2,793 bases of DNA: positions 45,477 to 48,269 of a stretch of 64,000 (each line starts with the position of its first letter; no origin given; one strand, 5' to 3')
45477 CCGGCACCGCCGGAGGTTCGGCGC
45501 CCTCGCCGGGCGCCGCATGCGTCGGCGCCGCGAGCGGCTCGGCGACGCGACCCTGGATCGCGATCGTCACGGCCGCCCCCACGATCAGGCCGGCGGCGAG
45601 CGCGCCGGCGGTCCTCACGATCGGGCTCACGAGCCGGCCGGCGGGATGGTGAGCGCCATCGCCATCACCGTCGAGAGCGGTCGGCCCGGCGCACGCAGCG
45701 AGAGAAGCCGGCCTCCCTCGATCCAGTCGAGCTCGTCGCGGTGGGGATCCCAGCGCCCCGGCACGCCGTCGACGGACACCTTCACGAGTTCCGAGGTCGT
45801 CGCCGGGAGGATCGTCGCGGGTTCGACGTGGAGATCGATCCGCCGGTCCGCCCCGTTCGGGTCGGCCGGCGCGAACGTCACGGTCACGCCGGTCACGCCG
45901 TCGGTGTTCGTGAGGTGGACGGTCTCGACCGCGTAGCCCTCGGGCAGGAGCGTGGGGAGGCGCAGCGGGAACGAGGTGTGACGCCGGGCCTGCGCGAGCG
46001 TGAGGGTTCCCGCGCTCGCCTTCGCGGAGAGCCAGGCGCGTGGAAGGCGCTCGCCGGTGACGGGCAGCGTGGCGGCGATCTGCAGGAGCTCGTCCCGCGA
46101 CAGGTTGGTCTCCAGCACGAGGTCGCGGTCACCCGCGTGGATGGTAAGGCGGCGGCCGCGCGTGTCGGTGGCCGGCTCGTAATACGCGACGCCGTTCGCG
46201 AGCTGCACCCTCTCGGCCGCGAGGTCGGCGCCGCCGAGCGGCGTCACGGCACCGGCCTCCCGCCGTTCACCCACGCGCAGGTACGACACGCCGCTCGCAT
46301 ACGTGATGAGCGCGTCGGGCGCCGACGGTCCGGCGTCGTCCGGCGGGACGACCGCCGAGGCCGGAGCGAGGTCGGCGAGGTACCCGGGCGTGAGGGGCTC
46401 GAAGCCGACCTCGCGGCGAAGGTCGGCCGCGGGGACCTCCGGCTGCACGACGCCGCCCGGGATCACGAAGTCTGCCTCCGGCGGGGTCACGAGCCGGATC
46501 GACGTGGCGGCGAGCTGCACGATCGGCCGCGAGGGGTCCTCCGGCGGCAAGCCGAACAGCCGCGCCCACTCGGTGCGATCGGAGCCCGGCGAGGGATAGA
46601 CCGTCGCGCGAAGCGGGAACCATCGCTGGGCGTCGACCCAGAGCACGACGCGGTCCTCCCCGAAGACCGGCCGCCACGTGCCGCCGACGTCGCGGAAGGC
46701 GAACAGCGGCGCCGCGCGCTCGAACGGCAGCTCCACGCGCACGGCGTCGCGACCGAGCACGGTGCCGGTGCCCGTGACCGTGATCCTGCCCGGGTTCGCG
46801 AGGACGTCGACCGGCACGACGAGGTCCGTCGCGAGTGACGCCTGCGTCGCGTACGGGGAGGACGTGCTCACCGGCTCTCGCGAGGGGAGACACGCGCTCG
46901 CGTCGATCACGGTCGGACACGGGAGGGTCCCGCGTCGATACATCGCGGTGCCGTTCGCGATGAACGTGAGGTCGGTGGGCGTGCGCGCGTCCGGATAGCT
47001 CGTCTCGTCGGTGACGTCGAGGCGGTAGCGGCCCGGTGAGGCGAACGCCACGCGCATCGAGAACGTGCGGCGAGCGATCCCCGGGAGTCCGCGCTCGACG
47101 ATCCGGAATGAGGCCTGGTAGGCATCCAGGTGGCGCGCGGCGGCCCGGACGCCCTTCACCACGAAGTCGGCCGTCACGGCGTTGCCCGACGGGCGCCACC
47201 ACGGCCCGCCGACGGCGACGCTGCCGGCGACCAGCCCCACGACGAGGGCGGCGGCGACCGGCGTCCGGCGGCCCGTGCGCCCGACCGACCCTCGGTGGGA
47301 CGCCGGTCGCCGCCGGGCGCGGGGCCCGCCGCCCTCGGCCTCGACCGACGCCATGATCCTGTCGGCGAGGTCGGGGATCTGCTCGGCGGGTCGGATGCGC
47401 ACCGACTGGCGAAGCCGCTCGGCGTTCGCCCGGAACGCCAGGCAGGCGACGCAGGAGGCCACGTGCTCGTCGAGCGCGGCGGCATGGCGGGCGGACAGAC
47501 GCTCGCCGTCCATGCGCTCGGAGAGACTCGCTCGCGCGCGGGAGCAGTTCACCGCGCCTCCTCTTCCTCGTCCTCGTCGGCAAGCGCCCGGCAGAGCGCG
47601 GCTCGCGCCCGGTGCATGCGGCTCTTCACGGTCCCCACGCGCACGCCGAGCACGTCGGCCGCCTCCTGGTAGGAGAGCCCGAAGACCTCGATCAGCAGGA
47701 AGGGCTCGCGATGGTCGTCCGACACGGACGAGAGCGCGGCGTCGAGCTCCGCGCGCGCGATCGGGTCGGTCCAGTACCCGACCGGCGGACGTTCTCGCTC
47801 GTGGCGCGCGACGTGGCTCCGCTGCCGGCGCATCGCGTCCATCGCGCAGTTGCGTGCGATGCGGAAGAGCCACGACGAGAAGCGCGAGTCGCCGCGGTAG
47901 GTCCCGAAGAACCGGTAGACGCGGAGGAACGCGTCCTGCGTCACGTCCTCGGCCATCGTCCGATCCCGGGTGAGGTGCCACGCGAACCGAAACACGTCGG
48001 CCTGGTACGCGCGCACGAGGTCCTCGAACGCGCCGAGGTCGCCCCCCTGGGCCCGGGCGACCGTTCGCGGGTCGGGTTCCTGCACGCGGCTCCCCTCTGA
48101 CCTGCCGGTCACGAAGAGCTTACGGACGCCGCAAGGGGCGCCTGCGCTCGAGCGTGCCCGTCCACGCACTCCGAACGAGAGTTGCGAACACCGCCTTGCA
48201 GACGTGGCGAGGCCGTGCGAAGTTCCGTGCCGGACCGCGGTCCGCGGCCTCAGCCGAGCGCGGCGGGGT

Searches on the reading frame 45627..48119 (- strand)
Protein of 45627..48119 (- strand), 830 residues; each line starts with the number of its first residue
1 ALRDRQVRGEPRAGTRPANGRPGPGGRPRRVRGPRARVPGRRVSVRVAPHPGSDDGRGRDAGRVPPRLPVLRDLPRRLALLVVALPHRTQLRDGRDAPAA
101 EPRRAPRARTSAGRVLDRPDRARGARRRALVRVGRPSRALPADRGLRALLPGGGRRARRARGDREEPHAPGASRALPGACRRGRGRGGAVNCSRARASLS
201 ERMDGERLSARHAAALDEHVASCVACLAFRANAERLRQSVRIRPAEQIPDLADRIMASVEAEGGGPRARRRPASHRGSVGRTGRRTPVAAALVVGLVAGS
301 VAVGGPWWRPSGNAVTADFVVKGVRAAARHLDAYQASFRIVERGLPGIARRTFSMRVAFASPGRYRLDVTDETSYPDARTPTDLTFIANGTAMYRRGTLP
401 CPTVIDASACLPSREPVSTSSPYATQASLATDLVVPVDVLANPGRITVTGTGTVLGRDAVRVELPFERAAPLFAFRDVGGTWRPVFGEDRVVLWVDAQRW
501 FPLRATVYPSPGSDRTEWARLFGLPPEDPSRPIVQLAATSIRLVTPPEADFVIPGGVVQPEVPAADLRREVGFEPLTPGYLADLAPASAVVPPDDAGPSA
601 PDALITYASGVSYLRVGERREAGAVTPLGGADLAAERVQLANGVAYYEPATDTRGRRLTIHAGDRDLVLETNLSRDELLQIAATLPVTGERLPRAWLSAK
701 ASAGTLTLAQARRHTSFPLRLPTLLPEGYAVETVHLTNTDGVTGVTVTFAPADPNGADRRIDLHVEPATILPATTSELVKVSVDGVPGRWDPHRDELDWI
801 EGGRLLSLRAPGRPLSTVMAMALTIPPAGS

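Call 54: search_protein_families(library=pfam, proteins=[window:45627-48119:-])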
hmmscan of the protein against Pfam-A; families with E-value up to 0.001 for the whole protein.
window:45627-48119:- (830 aa): 2 families
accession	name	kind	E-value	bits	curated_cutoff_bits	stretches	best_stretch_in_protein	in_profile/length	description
PF14030.11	DUF4245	-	4.5e-06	27.2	30.1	0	707-753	43-89/165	Protein of unknown function (DUF4245)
PF13490.11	zf-HC2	-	4.3e-05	24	22.2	1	192-226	1-34/35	Putative zinc-finger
